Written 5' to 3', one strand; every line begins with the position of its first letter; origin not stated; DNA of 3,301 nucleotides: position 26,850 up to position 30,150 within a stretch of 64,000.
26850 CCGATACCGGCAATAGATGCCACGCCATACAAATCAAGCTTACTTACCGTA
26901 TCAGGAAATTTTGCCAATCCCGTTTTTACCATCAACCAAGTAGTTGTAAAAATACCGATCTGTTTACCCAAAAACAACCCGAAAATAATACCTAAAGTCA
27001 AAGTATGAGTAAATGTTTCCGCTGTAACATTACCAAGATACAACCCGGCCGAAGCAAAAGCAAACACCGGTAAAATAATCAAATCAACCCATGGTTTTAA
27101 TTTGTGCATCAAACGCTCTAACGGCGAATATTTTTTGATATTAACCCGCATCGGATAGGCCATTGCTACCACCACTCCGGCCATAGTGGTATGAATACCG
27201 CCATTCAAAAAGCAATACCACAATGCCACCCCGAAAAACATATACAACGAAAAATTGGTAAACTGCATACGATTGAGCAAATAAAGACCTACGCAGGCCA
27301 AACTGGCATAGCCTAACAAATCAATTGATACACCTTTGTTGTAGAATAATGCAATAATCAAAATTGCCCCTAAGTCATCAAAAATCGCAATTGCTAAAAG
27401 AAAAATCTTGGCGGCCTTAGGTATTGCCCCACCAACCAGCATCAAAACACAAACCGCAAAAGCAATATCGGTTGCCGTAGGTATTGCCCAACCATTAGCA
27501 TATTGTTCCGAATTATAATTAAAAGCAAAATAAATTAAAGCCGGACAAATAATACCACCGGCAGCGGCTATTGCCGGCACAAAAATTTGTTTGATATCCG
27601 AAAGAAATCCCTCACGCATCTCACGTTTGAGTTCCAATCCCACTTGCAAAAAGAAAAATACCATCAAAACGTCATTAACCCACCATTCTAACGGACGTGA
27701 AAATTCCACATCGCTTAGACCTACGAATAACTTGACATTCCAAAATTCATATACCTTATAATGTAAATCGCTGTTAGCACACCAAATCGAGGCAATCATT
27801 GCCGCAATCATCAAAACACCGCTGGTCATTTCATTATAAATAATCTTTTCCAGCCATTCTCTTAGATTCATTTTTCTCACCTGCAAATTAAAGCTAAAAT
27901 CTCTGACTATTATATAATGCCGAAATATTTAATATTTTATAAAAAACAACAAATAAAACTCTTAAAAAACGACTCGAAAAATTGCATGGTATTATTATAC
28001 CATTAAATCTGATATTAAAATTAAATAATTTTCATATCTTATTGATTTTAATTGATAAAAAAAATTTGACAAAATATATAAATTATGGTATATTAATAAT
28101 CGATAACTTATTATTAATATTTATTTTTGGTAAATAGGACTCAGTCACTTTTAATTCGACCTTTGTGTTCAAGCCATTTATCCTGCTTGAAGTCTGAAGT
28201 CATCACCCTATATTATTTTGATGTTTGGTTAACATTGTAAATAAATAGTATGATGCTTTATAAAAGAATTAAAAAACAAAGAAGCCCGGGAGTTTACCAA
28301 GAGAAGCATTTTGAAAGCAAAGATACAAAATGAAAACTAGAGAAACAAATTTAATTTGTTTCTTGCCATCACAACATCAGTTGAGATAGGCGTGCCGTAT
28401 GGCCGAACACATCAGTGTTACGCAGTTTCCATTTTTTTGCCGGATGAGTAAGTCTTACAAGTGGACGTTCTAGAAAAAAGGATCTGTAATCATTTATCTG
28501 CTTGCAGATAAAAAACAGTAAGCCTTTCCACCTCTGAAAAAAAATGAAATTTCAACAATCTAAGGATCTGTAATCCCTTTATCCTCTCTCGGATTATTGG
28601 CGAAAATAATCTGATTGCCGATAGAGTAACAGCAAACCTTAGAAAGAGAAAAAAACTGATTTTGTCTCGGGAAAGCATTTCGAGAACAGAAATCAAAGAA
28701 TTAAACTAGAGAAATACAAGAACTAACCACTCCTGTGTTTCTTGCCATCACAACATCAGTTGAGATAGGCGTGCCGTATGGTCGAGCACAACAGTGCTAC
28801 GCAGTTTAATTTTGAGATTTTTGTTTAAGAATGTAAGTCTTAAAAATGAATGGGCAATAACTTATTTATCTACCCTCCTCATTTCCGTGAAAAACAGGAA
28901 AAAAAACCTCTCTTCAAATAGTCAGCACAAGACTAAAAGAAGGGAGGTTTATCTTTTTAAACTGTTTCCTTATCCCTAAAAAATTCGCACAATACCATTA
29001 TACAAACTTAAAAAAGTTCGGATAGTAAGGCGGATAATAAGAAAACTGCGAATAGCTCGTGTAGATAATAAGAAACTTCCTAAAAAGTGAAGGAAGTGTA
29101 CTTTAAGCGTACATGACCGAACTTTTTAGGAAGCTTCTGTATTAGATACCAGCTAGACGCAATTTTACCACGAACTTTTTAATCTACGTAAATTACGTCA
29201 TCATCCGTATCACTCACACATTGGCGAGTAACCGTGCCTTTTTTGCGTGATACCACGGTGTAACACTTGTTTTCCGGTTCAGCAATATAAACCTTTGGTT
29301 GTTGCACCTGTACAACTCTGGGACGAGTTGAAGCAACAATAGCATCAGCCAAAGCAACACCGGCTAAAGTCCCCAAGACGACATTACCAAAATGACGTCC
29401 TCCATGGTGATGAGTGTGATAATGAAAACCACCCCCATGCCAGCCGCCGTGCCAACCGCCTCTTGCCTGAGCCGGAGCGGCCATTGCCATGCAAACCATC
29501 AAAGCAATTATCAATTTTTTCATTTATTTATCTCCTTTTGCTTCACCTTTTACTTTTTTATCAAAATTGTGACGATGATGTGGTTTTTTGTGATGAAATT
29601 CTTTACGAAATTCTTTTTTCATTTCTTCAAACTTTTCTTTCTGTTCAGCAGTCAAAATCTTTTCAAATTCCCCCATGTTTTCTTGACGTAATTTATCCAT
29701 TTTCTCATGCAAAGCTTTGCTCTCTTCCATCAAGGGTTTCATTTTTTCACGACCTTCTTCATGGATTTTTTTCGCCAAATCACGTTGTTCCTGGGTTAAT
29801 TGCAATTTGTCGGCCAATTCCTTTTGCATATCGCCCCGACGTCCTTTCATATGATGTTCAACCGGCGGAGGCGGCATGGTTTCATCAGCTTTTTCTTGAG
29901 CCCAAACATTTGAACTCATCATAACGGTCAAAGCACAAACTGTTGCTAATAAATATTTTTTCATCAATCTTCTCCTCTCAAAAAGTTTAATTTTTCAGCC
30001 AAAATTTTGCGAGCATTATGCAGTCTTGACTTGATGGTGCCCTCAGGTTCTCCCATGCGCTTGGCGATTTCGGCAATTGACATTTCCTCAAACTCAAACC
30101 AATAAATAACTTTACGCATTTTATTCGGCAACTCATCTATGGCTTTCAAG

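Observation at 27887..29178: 1.3-kb ORF-free region downstream of a near-consensus promoter, a probable non-coding RNA locus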

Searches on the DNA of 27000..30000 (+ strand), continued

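Call 65: search_with_rna_model(model_id=R1, sources=[L003, L004, L005, L010, L011, L012, L017, L020, L021, L022, L023, L027, L028, L029, L030, L034, L035, L031, L032, L008, L009], max_evalue=0.1)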
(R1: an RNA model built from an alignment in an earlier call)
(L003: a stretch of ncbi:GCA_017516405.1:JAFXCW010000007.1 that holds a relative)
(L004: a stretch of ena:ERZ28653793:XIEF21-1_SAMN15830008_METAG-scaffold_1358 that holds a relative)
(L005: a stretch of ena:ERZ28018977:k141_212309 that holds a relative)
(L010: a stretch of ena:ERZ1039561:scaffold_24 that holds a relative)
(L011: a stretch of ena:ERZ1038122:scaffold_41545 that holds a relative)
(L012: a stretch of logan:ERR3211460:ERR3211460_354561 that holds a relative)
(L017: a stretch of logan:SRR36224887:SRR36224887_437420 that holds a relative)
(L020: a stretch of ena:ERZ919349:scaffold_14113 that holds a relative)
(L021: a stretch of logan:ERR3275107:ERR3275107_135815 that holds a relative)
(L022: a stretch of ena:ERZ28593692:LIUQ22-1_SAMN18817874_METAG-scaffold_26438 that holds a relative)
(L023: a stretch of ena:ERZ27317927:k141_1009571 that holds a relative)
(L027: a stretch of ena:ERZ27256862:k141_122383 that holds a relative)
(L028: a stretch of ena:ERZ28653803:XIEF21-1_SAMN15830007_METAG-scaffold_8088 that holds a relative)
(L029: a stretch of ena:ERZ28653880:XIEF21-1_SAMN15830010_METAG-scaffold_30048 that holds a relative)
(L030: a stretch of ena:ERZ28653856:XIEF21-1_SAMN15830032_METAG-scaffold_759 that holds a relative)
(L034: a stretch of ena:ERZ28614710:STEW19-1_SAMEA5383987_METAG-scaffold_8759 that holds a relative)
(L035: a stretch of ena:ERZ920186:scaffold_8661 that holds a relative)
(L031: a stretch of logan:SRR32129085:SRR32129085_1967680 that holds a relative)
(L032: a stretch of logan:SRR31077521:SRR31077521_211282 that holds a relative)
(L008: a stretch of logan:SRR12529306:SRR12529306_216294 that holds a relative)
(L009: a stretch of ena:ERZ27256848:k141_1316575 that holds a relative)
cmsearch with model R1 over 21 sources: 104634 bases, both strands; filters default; matches with E-value up to 0.1: 3.
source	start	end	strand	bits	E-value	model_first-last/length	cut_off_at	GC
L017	1599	1739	-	162.8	6.5e-36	1-141/141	no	0.38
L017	1213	1354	-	157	1.6e-34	1-141/141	no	0.38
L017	1601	1740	+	19.7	0.045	1-141/141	no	0.36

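Call 74: search_with_rna_model(model_id=R1, sources=[L039, L040, L041, L042, L043, L044, L045, L046, L013, L014, L015, L016, L018, L019, L024, L025, L026, L033], max_evalue=0.1)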
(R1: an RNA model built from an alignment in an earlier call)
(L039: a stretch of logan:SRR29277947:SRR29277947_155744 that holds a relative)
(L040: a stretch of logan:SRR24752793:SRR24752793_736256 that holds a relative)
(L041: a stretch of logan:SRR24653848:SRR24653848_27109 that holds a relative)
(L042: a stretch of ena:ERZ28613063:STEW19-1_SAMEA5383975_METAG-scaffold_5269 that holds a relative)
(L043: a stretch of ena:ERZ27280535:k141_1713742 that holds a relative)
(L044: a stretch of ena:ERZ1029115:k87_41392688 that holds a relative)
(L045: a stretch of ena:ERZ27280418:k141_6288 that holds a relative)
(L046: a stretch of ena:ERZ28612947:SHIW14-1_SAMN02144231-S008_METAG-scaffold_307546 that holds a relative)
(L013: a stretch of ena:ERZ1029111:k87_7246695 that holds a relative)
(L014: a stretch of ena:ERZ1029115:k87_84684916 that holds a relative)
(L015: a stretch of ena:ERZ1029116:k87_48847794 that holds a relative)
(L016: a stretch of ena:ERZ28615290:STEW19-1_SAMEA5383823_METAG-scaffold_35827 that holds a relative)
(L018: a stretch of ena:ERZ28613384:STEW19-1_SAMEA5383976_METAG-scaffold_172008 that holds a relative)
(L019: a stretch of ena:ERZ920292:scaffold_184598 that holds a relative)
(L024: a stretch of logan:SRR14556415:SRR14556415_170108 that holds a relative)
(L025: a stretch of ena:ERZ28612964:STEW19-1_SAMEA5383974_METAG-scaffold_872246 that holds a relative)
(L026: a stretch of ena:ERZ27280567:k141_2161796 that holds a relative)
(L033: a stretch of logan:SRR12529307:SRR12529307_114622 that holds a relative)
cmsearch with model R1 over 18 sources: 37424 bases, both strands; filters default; matches with E-value up to 0.1: 0.
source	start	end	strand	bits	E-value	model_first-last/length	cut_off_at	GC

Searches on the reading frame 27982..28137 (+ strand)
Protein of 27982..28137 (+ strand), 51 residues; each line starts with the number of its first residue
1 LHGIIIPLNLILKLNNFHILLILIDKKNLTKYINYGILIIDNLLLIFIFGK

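Call 51: search_protein_families(library=pfam, max_evalue=1, proteins=[window:27982-28137:+])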
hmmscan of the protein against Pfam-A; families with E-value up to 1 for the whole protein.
window:27982-28137:+ (51 aa): 0 families
